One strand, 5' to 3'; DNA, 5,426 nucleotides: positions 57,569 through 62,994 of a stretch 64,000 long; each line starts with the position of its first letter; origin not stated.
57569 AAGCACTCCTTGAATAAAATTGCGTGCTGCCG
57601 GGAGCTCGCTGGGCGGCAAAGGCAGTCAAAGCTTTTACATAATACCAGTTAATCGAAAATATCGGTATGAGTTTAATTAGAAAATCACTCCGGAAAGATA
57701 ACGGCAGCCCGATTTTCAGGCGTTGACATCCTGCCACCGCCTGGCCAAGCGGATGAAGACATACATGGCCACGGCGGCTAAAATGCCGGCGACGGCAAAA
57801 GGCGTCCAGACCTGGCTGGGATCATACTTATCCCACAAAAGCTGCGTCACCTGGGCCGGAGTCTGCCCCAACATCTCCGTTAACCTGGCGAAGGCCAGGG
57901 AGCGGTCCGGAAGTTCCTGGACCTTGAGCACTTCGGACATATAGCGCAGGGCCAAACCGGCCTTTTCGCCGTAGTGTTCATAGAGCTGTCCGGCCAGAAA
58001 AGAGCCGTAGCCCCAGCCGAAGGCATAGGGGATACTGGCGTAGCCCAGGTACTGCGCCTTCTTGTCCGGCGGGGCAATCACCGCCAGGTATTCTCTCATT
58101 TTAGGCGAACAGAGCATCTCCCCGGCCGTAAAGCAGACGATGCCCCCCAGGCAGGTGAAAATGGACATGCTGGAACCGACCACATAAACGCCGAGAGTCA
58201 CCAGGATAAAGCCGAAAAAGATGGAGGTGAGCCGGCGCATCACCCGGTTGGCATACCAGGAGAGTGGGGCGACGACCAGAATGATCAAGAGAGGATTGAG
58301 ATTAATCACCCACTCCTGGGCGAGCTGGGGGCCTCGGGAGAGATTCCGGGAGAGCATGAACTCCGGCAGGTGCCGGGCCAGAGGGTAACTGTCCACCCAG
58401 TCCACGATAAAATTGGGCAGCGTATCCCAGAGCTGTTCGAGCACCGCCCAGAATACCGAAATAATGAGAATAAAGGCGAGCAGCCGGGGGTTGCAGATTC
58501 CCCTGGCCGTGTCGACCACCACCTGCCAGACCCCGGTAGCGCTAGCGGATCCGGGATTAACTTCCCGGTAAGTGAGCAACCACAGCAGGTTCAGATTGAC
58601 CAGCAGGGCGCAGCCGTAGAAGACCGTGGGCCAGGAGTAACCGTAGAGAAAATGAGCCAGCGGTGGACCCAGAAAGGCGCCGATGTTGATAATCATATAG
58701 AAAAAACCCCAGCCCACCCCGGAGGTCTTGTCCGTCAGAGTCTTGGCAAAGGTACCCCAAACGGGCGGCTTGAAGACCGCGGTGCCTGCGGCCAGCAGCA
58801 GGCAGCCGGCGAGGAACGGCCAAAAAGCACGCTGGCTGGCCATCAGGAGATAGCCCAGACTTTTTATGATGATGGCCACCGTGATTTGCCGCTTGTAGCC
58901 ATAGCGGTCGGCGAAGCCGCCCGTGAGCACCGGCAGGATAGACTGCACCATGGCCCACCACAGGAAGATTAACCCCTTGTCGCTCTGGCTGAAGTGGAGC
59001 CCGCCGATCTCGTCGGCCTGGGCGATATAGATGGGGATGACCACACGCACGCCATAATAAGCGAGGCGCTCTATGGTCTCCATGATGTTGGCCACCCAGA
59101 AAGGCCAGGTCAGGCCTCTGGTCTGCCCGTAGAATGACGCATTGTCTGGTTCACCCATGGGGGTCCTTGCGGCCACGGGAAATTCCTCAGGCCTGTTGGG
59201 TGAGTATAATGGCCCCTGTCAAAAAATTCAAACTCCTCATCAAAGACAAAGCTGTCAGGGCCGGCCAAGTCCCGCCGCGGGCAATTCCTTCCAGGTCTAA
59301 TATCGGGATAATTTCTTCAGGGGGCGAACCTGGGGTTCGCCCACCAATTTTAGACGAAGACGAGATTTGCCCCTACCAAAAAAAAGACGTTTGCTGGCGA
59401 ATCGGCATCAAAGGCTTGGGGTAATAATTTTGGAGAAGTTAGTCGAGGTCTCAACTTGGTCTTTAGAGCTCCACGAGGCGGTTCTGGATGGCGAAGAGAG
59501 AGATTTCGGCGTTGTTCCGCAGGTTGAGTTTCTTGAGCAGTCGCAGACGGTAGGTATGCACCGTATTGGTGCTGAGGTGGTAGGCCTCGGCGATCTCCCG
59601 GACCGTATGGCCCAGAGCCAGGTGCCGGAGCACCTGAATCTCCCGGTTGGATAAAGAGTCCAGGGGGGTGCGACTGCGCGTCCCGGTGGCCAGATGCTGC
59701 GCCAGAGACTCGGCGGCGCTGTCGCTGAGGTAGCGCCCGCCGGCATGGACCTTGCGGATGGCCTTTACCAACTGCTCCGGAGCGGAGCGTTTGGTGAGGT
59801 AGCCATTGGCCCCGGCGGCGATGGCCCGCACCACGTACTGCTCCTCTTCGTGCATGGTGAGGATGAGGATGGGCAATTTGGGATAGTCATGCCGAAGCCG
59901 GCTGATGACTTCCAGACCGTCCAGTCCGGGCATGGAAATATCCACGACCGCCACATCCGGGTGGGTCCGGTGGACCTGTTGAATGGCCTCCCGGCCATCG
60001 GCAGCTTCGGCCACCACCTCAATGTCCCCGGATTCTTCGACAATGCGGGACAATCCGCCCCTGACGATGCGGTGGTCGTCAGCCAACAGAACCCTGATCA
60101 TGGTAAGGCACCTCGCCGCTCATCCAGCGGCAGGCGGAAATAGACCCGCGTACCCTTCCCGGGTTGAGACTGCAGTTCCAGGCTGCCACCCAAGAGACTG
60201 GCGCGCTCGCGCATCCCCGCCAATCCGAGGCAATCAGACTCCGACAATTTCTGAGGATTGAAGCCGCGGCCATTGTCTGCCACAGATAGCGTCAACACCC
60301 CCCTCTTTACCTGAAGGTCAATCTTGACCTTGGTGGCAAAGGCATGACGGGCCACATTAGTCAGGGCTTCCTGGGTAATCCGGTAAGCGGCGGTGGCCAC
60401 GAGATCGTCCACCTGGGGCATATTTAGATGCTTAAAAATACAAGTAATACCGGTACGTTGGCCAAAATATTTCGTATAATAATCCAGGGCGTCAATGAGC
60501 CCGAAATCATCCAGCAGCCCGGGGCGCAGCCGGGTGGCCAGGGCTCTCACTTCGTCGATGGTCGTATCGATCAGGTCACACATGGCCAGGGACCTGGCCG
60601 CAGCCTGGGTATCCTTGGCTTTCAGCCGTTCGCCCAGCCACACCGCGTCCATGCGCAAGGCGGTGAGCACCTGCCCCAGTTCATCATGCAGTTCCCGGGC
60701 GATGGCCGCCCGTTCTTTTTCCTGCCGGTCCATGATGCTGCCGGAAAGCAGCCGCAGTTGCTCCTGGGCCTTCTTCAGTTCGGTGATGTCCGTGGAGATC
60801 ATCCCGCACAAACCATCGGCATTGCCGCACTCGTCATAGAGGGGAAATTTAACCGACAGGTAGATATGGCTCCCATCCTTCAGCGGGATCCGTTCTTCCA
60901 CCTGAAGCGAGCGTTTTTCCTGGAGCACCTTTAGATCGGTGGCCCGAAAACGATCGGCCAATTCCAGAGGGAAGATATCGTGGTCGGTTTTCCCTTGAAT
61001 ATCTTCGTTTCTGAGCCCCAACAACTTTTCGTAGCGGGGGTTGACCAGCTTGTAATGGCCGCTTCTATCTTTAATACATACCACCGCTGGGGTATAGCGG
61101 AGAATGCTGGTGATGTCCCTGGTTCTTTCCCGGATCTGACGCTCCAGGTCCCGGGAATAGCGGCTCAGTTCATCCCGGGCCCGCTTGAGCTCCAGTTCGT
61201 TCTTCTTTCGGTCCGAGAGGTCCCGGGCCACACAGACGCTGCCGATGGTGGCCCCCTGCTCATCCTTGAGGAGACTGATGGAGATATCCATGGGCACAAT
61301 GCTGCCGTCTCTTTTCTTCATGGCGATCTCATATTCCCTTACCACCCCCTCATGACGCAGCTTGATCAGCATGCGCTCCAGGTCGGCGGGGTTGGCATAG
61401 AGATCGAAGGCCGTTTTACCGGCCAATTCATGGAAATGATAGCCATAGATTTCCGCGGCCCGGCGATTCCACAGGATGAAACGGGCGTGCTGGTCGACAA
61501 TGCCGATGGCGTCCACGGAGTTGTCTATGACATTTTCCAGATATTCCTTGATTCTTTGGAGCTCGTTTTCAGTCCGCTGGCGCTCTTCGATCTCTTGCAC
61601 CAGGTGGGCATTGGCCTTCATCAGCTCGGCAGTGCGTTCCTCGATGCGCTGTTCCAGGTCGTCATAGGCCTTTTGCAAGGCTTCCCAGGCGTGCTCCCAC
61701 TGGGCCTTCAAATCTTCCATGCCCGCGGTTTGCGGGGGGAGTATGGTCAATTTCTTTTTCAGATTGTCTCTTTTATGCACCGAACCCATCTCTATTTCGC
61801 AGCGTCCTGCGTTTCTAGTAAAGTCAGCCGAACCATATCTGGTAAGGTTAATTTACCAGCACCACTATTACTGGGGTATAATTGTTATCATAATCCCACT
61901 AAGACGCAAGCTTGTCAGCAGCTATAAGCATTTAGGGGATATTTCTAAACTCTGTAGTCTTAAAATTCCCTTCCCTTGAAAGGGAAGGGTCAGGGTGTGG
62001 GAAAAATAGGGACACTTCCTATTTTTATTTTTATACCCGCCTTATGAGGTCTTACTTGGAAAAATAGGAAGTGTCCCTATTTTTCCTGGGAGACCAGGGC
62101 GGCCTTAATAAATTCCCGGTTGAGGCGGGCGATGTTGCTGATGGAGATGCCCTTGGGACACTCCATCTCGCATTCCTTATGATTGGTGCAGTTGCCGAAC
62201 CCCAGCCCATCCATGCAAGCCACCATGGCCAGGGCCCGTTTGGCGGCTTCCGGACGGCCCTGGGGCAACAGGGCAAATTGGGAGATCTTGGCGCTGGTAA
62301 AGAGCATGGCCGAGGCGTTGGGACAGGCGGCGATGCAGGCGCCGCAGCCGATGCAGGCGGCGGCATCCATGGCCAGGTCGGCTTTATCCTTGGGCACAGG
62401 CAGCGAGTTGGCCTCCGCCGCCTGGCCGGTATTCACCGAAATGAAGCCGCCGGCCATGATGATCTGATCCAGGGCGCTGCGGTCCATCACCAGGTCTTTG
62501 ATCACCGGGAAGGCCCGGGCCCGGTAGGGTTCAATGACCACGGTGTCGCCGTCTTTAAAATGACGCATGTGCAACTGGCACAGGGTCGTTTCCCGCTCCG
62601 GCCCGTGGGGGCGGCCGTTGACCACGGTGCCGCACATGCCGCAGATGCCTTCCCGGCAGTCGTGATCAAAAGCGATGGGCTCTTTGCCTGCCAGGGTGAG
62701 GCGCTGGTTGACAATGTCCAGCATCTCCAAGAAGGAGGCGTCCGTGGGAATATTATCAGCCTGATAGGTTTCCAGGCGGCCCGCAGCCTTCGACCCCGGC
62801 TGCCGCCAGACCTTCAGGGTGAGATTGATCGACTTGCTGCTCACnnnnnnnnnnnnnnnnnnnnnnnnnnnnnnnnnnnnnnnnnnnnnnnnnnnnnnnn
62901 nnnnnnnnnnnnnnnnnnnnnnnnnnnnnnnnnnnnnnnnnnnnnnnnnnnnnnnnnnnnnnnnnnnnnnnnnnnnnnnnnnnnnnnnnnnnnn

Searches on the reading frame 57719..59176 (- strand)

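Call 30: search_protein_families(library=pfam, proteins=[window:57719-59176:-], max_evalue=0.001)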
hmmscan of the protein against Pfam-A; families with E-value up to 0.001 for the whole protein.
window:57719-59176:- (486 aa): 1 family
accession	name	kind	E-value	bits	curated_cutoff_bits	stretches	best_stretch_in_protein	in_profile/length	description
PF07690.21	MFS_1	-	2.1e-28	99.7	33.4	1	37-391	9-346/347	Major Facilitator Superfamily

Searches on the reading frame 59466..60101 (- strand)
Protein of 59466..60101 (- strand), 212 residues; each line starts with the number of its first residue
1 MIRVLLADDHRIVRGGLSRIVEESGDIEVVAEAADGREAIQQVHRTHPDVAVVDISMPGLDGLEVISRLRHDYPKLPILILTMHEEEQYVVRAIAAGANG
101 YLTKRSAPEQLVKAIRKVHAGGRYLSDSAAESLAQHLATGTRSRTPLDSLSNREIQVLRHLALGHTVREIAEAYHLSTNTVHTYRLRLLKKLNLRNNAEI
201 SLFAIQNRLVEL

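Call 54: search_protein_families(library=pfam, proteins=[window:59466-60101:-], max_evalue=0.001)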
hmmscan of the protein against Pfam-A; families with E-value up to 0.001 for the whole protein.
window:59466-60101:- (212 aa): 4 families
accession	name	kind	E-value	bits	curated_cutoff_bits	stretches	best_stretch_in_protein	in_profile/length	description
PF00072.30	Response_reg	-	3.9e-33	114.4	30.2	1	4-116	1-111/111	Response regulator receiver domain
PF00196.25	GerE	-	3.4e-16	59.1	23.5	1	148-202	1-55/57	Bacterial regulatory proteins, luxR family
PF13384.12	HTH_23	-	4.8e-05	23.5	24.6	1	155-184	8-37/50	Homeodomain-like domain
PF08281.18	Sigma70_r4_2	-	0.00077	19.5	25.7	1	156-192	17-54/54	Sigma-70, region 4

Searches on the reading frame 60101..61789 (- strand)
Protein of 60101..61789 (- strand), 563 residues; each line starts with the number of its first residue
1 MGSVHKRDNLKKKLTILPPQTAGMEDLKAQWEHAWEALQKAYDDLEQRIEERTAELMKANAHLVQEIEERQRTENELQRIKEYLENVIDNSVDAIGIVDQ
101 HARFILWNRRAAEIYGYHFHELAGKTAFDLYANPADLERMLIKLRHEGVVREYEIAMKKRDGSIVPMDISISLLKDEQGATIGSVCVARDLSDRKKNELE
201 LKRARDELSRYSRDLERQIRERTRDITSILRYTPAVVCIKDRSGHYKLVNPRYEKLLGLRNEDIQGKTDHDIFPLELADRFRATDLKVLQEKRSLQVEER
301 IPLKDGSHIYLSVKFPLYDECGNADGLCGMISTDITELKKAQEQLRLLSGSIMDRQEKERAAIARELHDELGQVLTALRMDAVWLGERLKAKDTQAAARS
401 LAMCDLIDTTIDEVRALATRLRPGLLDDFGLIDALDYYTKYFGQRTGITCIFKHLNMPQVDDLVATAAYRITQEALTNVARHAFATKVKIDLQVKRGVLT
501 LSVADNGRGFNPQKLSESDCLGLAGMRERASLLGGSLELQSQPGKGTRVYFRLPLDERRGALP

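Call 30: search_protein_families(library=pfam, proteins=[window:60101-61789:-], max_evalue=0.001)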
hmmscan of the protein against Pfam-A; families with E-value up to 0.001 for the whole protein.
window:60101-61789:- (563 aa): 10 families
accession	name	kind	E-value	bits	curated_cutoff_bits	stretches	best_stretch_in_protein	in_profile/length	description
PF08448.16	PAS_4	-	6.5e-35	120.1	23.1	2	233-339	4-109/110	PAS fold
PF13426.13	PAS_9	-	4.6e-21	75.5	27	2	93-193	2-103/103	PAS domain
PF00989.32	PAS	-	5.9e-20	71.8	22.6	2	83-190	2-112/113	PAS fold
PF02518.31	HATPase_c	-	1.7e-17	64.3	26.4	1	466-556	4-110/111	Histidine kinase-, DNA gyrase B-, and HSP90-like ATPase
PF07730.19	HisKA_3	-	2.6e-14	54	24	1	359-425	1-67/68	Histidine kinase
PF08447.18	PAS_3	-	7.3e-13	49.1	25.6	1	105-187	2-88/89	PAS fold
PF13188.13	PAS_8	-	1.8e-10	40.7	21.8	1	82-132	1-51/65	PAS domain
PF13581.12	HATPase_c_2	-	1.1e-05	25.9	27.4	1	472-520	36-89/127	Histidine kinase-like ATPase domain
PF12860.13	PAS_7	-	0.00017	22.1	27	0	90-134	3-48/115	PAS fold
PF24820.1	Diguanyl_cycl_sensor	-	0.00066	20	28.1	0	91-177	5-99/109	Diguanylate cyclase-like sensor domain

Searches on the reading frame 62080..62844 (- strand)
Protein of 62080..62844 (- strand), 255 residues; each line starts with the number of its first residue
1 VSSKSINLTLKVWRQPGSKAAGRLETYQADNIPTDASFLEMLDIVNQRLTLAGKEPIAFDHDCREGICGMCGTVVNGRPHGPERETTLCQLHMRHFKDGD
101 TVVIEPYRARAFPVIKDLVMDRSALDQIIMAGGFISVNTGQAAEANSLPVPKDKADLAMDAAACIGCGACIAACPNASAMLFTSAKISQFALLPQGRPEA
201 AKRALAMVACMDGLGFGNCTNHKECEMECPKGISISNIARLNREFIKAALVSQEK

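Call 54: search_protein_families(library=pfam, proteins=[window:62080-62844:-], max_evalue=0.001)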
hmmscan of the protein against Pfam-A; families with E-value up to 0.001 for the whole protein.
window:62080-62844:- (255 aa): 11 families
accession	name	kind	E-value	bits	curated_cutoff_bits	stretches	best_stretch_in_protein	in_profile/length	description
PF13085.11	Fer2_3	-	2.1e-22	79.6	27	1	9-125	1-105/107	2Fe-2S iron-sulfur cluster binding domain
PF12838.12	Fer4_7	-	4.9e-09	37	27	2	164-233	2-52/52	4Fe-4S dicluster domain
PF13183.11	Fer4_8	-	5.3e-07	30.5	27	1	161-233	2-68/68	4Fe-4S dicluster domain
PF13187.11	Fer4_9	-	3.2e-06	27.5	27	1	156-176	34-49/52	4Fe-4S dicluster domain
PF12837.12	Fer4_6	-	2.6e-05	24.4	25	1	158-176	3-21/24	4Fe-4S binding domain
PF00037.32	Fer4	-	4.4e-05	23.6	21.1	1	160-176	4-20/24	4Fe-4S binding domain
PF12797.12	Fer4_2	-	5.3e-05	23.4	24.5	1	158-175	4-21/22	4Fe-4S binding domain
PF13237.11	Fer4_10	-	0.00043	20.6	25.5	1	160-230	5-53/53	4Fe-4S dicluster domain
PF13534.11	Fer4_17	-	0.00051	21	22.2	0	163-234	1-61/61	4Fe-4S dicluster domain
PF14697.11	Fer4_21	-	0.00085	19.9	35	1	159-179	3-23/59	4Fe-4S dicluster domain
PF00111.32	Fer2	-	0.00099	19.4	21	1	53-80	24-53/77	2Fe-2S iron-sulfur cluster binding domain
